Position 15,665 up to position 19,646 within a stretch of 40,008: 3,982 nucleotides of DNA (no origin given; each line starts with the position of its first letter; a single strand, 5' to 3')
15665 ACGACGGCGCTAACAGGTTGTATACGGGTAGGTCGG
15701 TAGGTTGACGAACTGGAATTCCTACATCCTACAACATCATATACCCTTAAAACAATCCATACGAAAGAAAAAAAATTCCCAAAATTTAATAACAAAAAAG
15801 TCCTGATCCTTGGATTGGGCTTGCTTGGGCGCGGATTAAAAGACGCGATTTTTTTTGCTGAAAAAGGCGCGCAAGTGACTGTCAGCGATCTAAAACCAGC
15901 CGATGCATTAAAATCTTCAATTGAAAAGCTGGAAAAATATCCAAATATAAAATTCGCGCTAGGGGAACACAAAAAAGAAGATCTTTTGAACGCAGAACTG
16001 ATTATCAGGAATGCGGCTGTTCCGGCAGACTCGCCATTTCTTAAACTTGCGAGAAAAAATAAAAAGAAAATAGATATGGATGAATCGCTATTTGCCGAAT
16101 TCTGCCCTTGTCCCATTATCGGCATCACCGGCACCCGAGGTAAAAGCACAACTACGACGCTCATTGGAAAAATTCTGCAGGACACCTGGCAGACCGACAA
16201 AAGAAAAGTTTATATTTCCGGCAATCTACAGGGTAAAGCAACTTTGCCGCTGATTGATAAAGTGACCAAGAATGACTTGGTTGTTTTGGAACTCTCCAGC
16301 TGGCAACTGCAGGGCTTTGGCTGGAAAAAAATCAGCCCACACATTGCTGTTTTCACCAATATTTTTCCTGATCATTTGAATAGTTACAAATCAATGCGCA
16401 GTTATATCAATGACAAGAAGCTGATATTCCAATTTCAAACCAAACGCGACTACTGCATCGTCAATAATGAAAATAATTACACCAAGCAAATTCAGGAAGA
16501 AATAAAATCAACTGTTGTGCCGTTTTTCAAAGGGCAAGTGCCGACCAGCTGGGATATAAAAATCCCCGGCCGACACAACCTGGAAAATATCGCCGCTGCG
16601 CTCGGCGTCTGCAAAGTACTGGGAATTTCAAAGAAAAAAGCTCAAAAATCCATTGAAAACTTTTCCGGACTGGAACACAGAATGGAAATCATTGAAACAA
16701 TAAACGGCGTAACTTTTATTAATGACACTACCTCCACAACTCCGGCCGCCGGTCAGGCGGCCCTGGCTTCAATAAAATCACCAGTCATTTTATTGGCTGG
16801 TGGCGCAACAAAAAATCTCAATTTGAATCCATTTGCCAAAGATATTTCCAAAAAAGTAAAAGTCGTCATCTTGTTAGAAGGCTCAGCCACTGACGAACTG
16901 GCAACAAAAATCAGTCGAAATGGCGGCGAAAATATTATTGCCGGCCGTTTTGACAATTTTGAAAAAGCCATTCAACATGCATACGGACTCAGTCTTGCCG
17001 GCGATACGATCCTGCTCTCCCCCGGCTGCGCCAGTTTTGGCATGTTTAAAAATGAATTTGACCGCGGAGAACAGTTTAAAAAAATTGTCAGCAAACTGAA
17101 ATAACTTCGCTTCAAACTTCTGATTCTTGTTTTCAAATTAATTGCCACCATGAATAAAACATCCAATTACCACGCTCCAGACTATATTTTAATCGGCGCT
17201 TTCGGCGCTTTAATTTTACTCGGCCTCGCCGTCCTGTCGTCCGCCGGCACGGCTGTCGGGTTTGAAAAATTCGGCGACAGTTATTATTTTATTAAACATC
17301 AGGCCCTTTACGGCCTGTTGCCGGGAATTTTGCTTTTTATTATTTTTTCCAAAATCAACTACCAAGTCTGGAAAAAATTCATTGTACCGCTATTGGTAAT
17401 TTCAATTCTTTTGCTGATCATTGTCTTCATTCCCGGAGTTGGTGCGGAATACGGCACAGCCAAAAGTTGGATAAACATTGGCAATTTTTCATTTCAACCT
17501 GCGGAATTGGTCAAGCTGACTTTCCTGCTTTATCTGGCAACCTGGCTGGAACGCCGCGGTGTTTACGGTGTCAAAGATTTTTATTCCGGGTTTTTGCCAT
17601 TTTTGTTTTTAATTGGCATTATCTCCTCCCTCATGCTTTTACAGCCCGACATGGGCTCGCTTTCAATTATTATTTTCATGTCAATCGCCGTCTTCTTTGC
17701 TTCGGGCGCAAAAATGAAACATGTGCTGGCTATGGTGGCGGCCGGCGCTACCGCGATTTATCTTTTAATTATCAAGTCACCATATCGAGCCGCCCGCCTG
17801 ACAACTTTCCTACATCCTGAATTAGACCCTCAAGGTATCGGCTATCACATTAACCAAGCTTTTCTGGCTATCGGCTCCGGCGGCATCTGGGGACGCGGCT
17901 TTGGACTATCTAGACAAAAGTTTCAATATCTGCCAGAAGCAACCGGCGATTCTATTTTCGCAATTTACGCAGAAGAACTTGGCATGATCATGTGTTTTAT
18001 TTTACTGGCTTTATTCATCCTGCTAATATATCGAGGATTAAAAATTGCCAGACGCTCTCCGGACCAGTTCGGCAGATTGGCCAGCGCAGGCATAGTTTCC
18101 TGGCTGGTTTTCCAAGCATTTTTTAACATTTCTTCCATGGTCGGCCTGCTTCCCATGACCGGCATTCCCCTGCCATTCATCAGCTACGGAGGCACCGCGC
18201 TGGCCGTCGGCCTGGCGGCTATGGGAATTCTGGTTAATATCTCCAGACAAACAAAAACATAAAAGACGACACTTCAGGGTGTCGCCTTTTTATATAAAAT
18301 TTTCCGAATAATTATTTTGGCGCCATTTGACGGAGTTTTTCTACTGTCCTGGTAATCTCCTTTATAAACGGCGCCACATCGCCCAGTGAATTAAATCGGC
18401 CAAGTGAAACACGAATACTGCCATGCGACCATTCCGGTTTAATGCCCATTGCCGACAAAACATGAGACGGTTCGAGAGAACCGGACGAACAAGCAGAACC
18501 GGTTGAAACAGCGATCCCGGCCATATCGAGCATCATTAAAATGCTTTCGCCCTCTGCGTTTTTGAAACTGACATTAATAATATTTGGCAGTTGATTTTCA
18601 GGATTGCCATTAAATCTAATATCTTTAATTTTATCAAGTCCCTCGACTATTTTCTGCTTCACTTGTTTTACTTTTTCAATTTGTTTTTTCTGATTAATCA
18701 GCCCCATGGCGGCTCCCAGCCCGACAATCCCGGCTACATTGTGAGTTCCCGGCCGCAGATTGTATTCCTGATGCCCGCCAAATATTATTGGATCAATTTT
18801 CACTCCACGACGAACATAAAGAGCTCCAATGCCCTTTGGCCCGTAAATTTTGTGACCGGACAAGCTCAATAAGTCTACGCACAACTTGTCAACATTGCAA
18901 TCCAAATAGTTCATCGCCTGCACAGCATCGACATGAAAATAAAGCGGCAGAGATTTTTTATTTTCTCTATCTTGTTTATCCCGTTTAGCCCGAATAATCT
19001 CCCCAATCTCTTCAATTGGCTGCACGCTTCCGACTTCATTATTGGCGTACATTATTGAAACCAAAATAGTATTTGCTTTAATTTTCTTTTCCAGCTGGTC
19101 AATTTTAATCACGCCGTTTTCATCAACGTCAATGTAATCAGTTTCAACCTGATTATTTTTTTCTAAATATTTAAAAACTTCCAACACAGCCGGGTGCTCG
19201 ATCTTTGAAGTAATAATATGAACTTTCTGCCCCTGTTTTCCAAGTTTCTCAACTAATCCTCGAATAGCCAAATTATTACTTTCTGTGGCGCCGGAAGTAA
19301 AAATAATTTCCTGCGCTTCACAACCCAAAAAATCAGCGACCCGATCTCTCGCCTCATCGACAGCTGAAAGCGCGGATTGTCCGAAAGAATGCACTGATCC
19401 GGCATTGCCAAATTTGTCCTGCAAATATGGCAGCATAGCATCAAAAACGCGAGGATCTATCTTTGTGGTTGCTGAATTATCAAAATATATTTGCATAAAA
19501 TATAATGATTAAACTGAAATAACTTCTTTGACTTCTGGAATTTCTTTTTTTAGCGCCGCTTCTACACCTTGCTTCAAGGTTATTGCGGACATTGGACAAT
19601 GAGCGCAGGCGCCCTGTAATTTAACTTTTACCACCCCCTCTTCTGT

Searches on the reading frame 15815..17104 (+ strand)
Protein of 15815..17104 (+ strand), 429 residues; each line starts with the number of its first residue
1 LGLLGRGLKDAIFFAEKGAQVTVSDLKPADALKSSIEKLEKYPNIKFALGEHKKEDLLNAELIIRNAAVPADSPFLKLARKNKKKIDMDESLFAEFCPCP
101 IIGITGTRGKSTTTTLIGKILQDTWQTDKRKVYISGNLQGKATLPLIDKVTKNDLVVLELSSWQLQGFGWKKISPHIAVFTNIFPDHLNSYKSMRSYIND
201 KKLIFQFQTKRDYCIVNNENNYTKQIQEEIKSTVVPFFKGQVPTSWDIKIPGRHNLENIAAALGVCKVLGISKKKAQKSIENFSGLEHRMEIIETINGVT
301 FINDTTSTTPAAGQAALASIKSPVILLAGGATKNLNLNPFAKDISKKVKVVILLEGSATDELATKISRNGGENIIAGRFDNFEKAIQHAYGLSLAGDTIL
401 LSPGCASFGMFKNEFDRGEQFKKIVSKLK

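Call 65: search_protein_families(library=pfam, proteins=[window:15815-17104:+], max_evalue=0.001)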
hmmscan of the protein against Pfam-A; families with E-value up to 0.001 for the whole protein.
window:15815-17104:+ (429 aa): 3 families
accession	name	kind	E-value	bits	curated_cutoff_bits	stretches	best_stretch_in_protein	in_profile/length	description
PF08245.18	Mur_ligase_M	-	9.8e-28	97.9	24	1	104-233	1-138/200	Mur ligase middle domain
PF02875.26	Mur_ligase_C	-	2e-12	48.5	28.4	1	288-403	1-125/127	Mur ligase, glutamate ligase domain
PF21799.2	MurD-like_N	-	6.2e-05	23.6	27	1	6-84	11-84/88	Mur ligase MurD-like, N-terminal domain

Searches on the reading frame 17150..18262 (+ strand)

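Call 65: search_protein_families(library=pfam, proteins=[window:17150-18262:+], max_evalue=0.001)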
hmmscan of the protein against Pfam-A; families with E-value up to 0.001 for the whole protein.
window:17150-18262:+ (370 aa): 1 family
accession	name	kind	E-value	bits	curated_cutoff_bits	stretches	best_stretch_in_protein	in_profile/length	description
PF01098.24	FTSW_RODA_SPOVE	-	1.5e-99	333.8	26.4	1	18-369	8-355/356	Cell cycle protein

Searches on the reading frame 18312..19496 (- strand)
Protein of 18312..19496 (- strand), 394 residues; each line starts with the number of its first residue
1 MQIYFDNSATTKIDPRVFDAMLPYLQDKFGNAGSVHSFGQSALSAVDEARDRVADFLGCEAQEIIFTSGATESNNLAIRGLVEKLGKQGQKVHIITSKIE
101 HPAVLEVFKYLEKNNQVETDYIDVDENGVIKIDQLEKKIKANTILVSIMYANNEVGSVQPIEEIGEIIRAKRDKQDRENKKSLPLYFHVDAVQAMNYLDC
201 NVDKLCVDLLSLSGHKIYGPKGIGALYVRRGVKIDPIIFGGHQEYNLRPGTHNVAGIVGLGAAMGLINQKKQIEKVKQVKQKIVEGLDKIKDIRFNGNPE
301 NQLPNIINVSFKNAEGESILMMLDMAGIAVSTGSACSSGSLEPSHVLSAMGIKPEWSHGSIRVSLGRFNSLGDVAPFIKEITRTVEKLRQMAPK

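Call 65: search_protein_families(library=pfam, proteins=[window:18312-19496:-], max_evalue=0.001)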
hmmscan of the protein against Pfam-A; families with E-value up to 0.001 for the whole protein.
window:18312-19496:- (394 aa): 2 families
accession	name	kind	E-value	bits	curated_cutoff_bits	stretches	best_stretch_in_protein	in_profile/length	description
PF00266.25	Aminotran_5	-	8.8e-86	288.6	21.5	1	3-375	1-369/371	Aminotransferase class-V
PF01212.27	Beta_elim_lyase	-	3.6e-06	27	27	1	46-205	34-186/288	Beta-eliminating lyase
